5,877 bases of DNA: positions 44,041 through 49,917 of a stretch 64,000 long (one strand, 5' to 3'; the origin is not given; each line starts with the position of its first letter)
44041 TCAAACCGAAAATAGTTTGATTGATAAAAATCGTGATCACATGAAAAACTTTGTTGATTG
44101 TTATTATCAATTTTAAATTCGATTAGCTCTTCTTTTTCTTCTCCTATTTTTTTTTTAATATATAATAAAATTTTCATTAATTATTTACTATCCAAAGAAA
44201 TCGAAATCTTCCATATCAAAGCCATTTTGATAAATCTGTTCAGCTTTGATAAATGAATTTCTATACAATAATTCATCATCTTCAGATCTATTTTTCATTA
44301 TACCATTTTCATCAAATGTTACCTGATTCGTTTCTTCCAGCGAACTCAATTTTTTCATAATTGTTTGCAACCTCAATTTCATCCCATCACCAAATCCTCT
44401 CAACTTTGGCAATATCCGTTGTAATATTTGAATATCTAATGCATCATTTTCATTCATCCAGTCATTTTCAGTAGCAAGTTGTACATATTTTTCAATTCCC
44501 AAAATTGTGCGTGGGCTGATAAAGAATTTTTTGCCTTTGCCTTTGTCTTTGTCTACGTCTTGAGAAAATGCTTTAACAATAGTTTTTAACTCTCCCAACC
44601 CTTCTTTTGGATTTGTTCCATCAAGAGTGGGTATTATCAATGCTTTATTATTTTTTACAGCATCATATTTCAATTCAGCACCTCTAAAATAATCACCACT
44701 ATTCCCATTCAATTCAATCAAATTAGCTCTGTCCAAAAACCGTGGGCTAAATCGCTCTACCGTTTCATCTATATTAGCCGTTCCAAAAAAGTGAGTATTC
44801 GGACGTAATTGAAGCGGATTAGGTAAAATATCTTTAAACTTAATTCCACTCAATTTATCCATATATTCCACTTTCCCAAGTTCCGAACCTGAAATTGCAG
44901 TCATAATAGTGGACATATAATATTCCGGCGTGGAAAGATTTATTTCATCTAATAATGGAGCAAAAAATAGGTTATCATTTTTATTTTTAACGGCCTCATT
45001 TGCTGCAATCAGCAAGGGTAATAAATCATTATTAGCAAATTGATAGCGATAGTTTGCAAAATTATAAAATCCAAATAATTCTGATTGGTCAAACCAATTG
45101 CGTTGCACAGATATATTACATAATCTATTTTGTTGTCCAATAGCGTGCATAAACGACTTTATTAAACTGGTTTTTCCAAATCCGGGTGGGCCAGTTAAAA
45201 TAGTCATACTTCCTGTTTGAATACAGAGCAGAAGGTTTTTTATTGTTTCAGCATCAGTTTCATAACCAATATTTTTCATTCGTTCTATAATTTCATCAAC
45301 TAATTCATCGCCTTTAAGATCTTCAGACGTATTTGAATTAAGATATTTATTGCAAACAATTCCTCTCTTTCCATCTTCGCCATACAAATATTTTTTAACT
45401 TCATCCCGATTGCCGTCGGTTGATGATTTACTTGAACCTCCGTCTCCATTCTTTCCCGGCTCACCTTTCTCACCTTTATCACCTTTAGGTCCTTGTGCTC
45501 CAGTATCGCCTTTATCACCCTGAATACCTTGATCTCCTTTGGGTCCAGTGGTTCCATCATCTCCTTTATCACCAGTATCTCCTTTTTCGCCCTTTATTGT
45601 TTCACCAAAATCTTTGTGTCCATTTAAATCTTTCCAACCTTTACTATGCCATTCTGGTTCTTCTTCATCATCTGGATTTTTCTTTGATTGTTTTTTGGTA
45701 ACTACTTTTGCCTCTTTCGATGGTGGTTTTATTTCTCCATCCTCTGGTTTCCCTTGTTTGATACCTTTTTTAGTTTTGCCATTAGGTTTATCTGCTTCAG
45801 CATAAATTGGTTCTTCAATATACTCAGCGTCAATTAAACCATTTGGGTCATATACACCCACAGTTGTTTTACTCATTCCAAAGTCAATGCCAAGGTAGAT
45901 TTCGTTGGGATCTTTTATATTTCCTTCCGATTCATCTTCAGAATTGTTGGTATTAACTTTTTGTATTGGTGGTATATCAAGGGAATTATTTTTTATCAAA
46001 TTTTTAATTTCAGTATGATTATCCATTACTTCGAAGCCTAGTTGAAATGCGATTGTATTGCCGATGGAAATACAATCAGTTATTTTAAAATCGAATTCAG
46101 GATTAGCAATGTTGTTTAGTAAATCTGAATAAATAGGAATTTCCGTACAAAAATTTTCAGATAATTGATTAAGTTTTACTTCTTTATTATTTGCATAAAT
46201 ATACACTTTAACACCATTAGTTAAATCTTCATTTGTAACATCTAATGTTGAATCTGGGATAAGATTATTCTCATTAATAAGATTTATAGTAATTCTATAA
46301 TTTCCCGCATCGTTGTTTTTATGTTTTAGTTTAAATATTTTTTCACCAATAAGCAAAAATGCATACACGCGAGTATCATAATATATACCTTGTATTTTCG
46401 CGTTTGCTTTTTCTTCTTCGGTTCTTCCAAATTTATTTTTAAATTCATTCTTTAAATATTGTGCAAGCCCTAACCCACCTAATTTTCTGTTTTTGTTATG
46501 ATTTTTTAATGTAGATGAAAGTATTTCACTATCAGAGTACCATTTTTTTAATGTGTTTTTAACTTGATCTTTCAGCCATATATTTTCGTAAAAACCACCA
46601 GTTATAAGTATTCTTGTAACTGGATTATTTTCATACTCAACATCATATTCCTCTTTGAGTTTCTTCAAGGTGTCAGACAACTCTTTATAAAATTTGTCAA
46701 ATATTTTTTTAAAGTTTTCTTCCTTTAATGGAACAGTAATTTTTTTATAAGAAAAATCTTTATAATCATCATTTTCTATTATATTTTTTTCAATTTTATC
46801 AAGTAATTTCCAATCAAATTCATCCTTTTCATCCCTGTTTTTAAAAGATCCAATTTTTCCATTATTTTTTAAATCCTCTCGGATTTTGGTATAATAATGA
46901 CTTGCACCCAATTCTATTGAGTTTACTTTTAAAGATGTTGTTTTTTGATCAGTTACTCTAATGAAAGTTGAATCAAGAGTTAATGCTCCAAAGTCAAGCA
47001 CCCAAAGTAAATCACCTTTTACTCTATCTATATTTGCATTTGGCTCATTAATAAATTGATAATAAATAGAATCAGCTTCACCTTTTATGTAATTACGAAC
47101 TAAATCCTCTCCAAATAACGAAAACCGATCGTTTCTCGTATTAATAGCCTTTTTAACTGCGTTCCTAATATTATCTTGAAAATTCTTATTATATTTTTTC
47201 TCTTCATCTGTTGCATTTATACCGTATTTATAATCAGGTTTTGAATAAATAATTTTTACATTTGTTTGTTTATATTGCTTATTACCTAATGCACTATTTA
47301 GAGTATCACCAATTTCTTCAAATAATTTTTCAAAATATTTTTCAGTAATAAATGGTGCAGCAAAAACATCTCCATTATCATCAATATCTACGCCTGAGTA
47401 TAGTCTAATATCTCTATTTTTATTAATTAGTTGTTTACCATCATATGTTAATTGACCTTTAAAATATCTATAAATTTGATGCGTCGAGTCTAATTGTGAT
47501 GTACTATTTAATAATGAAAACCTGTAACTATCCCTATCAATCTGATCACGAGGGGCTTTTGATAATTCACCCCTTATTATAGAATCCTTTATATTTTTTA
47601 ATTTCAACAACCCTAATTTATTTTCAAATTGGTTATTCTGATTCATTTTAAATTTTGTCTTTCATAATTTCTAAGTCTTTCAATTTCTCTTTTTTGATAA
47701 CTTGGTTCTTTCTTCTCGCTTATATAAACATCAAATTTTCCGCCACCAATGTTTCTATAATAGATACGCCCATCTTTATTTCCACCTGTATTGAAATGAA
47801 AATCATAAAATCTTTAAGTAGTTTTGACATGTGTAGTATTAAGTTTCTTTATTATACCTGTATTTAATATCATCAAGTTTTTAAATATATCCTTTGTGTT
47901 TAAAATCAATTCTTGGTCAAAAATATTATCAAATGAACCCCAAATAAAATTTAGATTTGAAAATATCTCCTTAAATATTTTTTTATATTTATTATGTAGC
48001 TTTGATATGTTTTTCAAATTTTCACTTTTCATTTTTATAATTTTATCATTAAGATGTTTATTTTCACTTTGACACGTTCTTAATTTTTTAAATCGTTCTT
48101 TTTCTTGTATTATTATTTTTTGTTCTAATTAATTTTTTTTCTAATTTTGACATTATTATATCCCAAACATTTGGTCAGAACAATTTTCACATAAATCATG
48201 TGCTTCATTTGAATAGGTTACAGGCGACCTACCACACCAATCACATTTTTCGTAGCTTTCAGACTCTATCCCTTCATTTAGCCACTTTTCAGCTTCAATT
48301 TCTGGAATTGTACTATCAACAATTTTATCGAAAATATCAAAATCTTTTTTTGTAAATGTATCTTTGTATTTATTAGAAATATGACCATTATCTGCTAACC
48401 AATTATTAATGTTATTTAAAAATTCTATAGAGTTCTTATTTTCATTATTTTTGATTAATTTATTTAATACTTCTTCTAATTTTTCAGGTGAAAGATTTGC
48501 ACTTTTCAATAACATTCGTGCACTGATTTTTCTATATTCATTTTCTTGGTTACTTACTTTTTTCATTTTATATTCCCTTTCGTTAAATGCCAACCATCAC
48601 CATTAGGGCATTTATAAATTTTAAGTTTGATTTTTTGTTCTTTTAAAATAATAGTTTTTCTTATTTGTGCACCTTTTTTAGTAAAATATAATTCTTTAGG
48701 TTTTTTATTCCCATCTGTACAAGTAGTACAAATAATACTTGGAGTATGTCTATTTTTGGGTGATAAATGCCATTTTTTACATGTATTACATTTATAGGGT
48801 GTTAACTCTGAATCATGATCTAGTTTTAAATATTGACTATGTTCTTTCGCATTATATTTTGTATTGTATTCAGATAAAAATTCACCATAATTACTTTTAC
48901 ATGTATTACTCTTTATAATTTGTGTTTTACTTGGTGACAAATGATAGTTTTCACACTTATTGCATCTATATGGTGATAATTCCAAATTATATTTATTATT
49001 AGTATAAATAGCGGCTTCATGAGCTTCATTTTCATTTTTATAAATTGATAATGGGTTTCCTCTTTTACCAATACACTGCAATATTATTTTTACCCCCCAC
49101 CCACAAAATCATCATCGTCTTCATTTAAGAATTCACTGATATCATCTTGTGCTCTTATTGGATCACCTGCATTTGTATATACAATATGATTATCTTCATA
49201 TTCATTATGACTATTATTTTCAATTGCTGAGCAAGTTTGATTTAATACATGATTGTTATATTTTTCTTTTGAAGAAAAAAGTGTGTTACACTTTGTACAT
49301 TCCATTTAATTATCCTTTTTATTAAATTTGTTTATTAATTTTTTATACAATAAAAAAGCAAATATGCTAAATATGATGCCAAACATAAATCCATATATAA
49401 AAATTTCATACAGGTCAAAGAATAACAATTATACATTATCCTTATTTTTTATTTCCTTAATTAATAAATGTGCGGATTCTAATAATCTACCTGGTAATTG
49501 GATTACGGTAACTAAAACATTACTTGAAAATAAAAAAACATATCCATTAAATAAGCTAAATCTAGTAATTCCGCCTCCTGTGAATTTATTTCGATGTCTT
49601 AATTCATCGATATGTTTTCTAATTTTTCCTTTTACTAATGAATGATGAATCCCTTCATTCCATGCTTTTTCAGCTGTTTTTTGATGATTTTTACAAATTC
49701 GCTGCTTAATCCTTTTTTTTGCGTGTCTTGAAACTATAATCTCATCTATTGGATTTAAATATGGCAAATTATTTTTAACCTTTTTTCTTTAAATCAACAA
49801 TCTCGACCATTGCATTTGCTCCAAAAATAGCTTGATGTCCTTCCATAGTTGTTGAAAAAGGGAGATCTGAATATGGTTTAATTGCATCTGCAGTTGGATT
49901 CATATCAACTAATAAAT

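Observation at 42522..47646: McrBC-type system with an Hsp70-collagen-McrB fusion (top candidate)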

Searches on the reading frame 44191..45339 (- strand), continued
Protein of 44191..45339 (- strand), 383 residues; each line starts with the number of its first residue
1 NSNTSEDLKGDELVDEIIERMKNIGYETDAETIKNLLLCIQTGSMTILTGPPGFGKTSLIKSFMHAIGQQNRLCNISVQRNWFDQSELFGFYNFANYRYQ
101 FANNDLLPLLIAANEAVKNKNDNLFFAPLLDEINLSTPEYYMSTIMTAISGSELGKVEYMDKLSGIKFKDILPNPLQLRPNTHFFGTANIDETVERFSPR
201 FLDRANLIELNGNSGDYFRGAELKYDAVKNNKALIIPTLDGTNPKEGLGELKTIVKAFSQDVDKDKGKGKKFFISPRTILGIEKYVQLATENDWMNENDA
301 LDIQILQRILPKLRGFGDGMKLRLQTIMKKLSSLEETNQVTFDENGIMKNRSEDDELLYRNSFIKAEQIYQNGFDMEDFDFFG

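Call 79: get_annotated_region(hit=H35, flank=4000)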
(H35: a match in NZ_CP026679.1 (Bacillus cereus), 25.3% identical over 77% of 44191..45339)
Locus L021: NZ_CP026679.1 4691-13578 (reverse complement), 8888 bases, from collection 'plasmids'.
description: Bacillus cereus strain TG1-6 plasmid unnamed1
organism: Bacillus cereus (NCBI taxid 1396)
taxonomy: Bacteria; Bacillota; Bacilli; Bacillales; Bacillaceae; Bacillus; Bacillus cereus
host: -; source: Sporobolus anglicus,cell culture,Rhizosphere,area of Zhangpu Yanchang (Fujian Province, P.R. of China); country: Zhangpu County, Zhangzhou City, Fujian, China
typing (MOB-suite, as given by PLSDB): non-mobilizable
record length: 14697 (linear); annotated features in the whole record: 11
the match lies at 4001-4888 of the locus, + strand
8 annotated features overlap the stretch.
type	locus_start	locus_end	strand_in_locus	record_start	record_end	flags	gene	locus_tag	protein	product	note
CDS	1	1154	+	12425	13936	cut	-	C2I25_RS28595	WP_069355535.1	ABC transporter permease/substrate-binding protein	-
CDS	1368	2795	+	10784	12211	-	-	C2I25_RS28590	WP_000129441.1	basic amino acid/polyamine antiporter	GO:0015837 - amine transport [Evidence IEA]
CDS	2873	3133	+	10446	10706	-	-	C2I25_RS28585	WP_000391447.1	hypothetical protein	-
CDS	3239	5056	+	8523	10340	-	-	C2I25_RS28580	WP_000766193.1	AAA family ATPase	-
CDS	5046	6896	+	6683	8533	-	-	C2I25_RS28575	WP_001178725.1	hypothetical protein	-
CDS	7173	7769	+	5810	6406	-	-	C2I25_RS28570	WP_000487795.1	hypothetical protein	-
CDS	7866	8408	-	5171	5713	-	racA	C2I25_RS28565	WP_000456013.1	chromosome-anchoring protein RacA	-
CDS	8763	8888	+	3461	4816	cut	-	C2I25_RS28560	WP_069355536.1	hemolysin family protein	-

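Call 80: get_annotated_region(hit=H38, flank=4000)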
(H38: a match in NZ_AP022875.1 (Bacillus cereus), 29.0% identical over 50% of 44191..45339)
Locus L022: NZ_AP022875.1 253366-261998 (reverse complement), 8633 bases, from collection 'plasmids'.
description: Bacillus cereus strain MRY14-0057 plasmid pMRY14-0057_1, complete sequence
organism: Bacillus cereus (NCBI taxid 1396)
taxonomy: Bacteria; Bacillota; Bacilli; Bacillales; Bacillaceae; Bacillus; Bacillus cereus
host: -; source: -; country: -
typing (MOB-suite, as given by PLSDB): non-mobilizable; replicon rep_cluster_125; mating-pair formation MPF_T
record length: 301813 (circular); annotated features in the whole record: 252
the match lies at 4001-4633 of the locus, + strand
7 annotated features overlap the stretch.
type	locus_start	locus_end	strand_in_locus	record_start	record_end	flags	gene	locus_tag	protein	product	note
CDS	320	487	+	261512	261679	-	-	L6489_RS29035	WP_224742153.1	AAA family ATPase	-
CDS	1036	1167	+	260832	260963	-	-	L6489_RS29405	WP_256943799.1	hypothetical protein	-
CDS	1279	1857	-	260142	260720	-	-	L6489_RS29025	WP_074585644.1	hypothetical protein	-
CDS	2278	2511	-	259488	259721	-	-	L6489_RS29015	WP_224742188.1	DUF6572 domain-containing protein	-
CDS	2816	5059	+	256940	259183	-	-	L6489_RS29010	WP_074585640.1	AAA family ATPase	-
CDS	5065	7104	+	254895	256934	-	-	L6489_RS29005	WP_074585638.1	nuclease domain-containing protein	-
CDS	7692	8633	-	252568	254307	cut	-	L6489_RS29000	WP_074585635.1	GTPase domain-containing protein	-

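Call 81: search_protein_families(library=pfam, proteins=[L018:2417-4975:+, L018:4987-6843:+, L018:7154-8662:+, L019:2369-5053:+, L019:5108-7807:+, L020:2786-4945:+, L020:4921-6477:+, L021:3239-5056:+, L022:2816-5059:+, L022:5065-7104:+], max_evalue=0.01)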
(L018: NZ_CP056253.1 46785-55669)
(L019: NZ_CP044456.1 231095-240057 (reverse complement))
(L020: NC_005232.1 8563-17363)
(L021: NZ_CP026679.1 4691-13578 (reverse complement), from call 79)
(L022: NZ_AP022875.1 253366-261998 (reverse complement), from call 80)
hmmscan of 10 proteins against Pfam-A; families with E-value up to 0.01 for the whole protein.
L018:2417-4975:+ (852 aa): 4 families
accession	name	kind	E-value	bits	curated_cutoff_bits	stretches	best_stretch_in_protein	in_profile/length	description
PF00004.35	AAA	-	3.3e-05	24.8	21.2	1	543-632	2-67/131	ATPase family associated with various cellular activities (AAA)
PF07728.20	AAA_5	-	0.0012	19.3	22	0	543-696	3-138/139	AAA domain (dynein-related subfamily)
PF20720.3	nSTAND3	-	0.0014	18.8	27.2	0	534-563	12-41/155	Novel STAND NTPase 3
PF13086.12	AAA_11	-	0.003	17.8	27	1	535-563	13-41/257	AAA domain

L018:4987-6843:+ (618 aa): 2 families
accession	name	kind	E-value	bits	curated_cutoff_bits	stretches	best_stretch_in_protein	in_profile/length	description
PF09823.15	DUF2357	-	1.3e-06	28.3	23.3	1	90-283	6-189/251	Domain of unknown function (DUF2357)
PF04411.18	PDDEXK_7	-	0.0002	22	22.1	1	392-508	1-107/164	PD-(D/E)XK nuclease superfamily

L018:7154-8662:+ (502 aa): 6 families
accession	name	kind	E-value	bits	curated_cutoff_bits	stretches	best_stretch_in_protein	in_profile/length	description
PF00580.27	UvrD-helicase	-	3.8e-14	53.4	23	1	180-230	207-260/271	UvrD/REP helicase N-terminal domain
PF13361.12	UvrD_C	-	3.2e-12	47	25.6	1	386-459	269-345/350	UvrD-like helicase C-terminal domain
PF13538.12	UvrD_C_2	-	8.4e-12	45.2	27.4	1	404-459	2-51/52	UvrD-like helicase C-terminal domain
PF01443.25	Viral_helicase1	-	1.5e-10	41.7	21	1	385-458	158-225/228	Viral superfamily 1 RNA helicase core domain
PF13245.12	AAA_19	-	6.6e-08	33.3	25.1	1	14-226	8-134/134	AAA domain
PF13604.12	AAA_30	-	0.0048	17.1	27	0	18-76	19-77/191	AAA domain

L019:2369-5053:+ (894 aa): 2 families
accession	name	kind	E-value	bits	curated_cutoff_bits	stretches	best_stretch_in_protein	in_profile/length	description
PF00004.35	AAA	-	4.7e-05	24.3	21.2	0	557-585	2-30/131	ATPase family associated with various cellular activities (AAA)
PF13401.12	AAA_22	-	0.0016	19.2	27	0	553-655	5-94/130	AAA domain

L019:5108-7807:+ (899 aa): 1 family
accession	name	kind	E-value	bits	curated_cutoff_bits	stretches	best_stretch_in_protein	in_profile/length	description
PF09823.15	DUF2357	-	1.9e-07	31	23.3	1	126-322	28-215/251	Domain of unknown function (DUF2357)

L020:2786-4945:+ (719 aa): 3 families
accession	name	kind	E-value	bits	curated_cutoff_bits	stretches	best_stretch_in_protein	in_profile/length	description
PF07728.20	AAA_5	-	1.1e-07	32.4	22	1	409-560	2-138/139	AAA domain (dynein-related subfamily)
PF04977.20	DivIC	-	0.002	18.3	28.9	1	306-348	14-57/80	Septum formation initiator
PF13401.12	AAA_22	-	0.0024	18.6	27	0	408-493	7-96/130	AAA domain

L020:4921-6477:+ (518 aa): 1 family
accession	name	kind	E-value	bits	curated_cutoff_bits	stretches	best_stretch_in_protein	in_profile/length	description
PF09823.15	DUF2357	-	8.6e-09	35.4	23.3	1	187-281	89-187/251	Domain of unknown function (DUF2357)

L021:3239-5056:+ (605 aa): 2 families
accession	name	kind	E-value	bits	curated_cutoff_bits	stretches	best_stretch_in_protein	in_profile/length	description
PF07728.20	AAA_5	-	3.2e-07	30.9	22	1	281-433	3-138/139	AAA domain (dynein-related subfamily)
PF00004.35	AAA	-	0.0014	19.5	21.2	1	281-431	2-119/131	ATPase family associated with various cellular activities (AAA)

L022:2816-5059:+ (747 aa): 9 families
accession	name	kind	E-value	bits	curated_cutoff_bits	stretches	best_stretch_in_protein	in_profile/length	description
PF07728.20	AAA_5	-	8.2e-10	39.3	22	1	431-599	3-138/139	AAA domain (dynein-related subfamily)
PF05673.19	DUF815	-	1.6e-06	27.9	23.8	1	406-474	34-101/249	Protein of unknown function (DUF815)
PF20703.3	nSTAND1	-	0.00023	21.4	27.1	1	415-446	21-52/379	Novel STAND NTPase 1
PF13191.12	AAA_16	-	0.00041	21.3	32.6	1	428-455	25-54/167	AAA ATPase domain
PF13401.12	AAA_22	-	0.0028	18.4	27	0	429-509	7-93/130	AAA domain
PF12774.13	AAA_6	-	0.003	17.1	25.2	0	404-455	6-60/327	Hydrolytic ATP binding site of dynein motor region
PF03193.22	RsgA_GTPase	-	0.0041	17.4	30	0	414-449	94-128/174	RsgA GTPase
PF12775.13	AAA_7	-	0.0046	17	25.8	0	424-464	30-72/181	P-loop containing dynein motor region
PF13555.12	AAA_29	-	0.0053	16.9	27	0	429-447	24-42/61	P-loop containing region of AAA domain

L022:5065-7104:+ (679 aa): 1 family
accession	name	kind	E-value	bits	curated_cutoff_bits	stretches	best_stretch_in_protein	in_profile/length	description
PF04411.18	PDDEXK_7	-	1.3e-06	29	22.1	1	377-480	1-114/164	PD-(D/E)XK nuclease superfamily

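Call 101: search_protein_families(library=phrogs, proteins=[window:44191-45339:-], max_evalue=0.01)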
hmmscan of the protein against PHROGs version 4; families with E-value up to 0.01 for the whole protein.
window:44191-45339:- (383 aa): 8 families
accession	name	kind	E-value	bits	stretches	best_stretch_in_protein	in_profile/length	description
phrog_1297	-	other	6.3e-05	23.1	1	36-139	18-114/356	ATPase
phrog_293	-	moron, auxiliary metabolic gene and host takeover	7.2e-05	21.9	1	17-75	135-193/1058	ABC transporter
phrog_19600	-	other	0.00013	21.9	1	17-92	56-128/447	ATPase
phrog_239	-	DNA, RNA and nucleotide metabolism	0.00014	21.9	1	11-69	324-384/801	DNA primase/helicase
phrog_14322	-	unknown function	0.00059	20.2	1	46-90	229-273/398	-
phrog_19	-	DNA, RNA and nucleotide metabolism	0.005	16.7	1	9-60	310-370/621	DnaB-like replicative helicase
phrog_168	-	DNA, RNA and nucleotide metabolism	0.0051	17.5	1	29-81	29-80/314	clamp loader of DNA polymerase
phrog_296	-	integration and excision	0.0086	15.8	0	34-65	309-340/626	DNA transposition protein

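Call 106: search_protein_families(library=padloc, proteins=[L018:2417-4975:+, L018:4987-6843:+, L020:2786-4945:+, L020:4921-6477:+], max_evalue=0.00001)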
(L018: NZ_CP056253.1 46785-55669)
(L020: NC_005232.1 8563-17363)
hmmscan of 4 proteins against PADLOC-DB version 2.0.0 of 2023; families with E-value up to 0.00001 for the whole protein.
L018:2417-4975:+ (852 aa): 2 families
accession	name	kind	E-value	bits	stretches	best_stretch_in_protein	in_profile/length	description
PDLC04547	PDC-M26A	-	2.3e-22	77.4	1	306-648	113-430/724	-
PDLC04140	mad8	-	2.4e-06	25.3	0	535-594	23-68/314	mads_8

L018:4987-6843:+ (618 aa): 0 families

L020:2786-4945:+ (719 aa): 2 families
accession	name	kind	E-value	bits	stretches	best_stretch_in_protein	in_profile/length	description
PDLC04547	PDC-M26A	-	2.4e-44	150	2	195-514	131-437/724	-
PDLC00551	JetC2|JetC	-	5e-06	22.6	1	102-362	738-996/1365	DUF3584 domain; MukB-like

L020:4921-6477:+ (518 aa): 0 families

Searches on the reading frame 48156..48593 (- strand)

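Call 63: search_protein_families(library=padloc, proteins=[window:48156-48593:-], max_evalue=0.01)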
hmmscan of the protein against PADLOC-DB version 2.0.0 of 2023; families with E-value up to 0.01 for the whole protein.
window:48156-48593:- (145 aa): 2 families
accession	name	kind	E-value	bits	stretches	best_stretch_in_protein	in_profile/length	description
PDLC04895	PDC-S06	-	0.00027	17.6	1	44-143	215-308/784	-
PDLC01293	Cas10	-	0.0045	13.9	1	46-141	263-368/577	CAS-III; effector_LS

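Call 64: search_protein_families(library=pfam, proteins=[window:48156-48593:-], max_evalue=0.01)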
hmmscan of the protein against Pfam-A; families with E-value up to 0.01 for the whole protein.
window:48156-48593:- (145 aa): 1 family
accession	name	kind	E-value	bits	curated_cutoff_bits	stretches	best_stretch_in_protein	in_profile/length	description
PF08154.18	NLE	-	0.0049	17.7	23.4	1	19-58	12-51/68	NLE (NUC135) domain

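Call 101: search_protein_families(library=phrogs, proteins=[window:48156-48593:-], max_evalue=0.01)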
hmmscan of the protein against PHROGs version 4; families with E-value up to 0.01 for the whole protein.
window:48156-48593:- (145 aa): 1 family
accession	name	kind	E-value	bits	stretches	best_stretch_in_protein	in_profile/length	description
phrog_24446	-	unknown function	0.00048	20.5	1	43-112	62-128/257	-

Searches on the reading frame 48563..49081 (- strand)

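Call 63: search_protein_families(library=padloc, proteins=[window:48563-49081:-], max_evalue=0.01)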
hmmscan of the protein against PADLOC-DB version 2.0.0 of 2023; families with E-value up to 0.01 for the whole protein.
window:48563-49081:- (172 aa): 0 families

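Call 64: search_protein_families(library=pfam, proteins=[window:48563-49081:-], max_evalue=0.01)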
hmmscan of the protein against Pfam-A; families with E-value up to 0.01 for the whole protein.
window:48563-49081:- (172 aa): 2 families
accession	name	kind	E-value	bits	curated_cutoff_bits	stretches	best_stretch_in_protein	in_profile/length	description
PF13465.12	zf-H2C2_2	-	0.0017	19.1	40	0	92-105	12-24/26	Zinc-finger double domain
PF23674.1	RYYR-CCHC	-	0.0034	17.7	27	0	88-117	32-61/79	RYYR-CCHC domain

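Call 101: search_protein_families(library=phrogs, proteins=[window:48563-49081:-], max_evalue=0.01)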
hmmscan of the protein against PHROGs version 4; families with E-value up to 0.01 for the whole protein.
window:48563-49081:- (172 aa): 8 families
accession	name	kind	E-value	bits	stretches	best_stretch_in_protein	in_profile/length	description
phrog_15216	-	unknown function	1.4e-12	48.5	2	81-112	36-64/78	-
phrog_10414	-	unknown function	1.2e-08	36.1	0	30-63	51-83/124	-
phrog_1820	-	unknown function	0.00048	21.6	0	35-57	31-53/58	-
phrog_14788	-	unknown function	0.00072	21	0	31-52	37-58/71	-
phrog_2855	-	unknown function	0.0021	19.3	0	65-123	25-86/89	-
phrog_9124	-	unknown function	0.0037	18.7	0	71-106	19-55/74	-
phrog_2993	-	unknown function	0.0064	17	0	28-65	8-45/90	-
phrog_5768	-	unknown function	0.0079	17.1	0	91-109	45-63/66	-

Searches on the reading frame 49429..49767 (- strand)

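Call 63: search_protein_families(library=padloc, proteins=[window:49429-49767:-], max_evalue=0.01)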
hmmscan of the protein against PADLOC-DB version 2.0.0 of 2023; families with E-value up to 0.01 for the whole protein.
window:49429-49767:- (112 aa): 0 families

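Call 64: search_protein_families(library=pfam, proteins=[window:49429-49767:-], max_evalue=0.01)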
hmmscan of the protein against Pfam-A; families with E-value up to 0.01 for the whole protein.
window:49429-49767:- (112 aa): 0 families

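Call 101: search_protein_families(library=phrogs, proteins=[window:49429-49767:-], max_evalue=0.01)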
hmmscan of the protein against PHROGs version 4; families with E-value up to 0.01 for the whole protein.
window:49429-49767:- (112 aa): 2 families
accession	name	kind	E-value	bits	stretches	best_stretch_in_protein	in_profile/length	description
phrog_16724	-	unknown function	2.9e-10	41.4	1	12-102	4-94/100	-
phrog_6182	-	unknown function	0.0075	17.8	0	9-89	5-77/87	-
